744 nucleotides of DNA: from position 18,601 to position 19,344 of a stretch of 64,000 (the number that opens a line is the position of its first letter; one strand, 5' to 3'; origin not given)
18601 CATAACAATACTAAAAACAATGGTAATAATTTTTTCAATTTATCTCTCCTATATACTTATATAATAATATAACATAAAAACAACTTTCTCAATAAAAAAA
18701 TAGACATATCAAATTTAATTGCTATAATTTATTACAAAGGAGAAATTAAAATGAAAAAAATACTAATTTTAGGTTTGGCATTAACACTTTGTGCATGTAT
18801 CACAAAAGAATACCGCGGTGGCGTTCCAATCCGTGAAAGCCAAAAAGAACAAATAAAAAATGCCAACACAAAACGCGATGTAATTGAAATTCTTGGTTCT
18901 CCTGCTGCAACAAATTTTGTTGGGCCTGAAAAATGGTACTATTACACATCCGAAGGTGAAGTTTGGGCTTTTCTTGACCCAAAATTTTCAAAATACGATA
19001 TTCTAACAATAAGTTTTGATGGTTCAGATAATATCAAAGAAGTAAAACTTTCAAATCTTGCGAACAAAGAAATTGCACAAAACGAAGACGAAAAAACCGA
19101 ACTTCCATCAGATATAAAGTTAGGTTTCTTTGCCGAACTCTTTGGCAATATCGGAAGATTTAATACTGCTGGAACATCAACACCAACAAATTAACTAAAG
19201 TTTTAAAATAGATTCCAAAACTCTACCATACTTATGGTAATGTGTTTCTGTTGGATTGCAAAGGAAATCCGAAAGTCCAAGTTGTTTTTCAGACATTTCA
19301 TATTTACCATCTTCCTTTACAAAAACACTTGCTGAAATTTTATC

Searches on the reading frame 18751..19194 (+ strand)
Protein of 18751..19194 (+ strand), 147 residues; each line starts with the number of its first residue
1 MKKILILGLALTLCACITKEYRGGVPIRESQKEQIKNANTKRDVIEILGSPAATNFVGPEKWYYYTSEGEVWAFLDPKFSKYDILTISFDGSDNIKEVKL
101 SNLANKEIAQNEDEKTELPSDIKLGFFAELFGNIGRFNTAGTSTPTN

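Call 27: search_protein_families(library=pfam, proteins=[window:18751-19194:+])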
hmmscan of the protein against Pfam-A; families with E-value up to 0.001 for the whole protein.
window:18751-19194:+ (147 aa): 1 family
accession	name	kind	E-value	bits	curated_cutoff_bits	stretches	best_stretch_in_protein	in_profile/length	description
PF04355.18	BamE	-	3.7e-08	33.5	23.2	1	28-96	5-68/71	Outer membrane protein assembly factor BamE domain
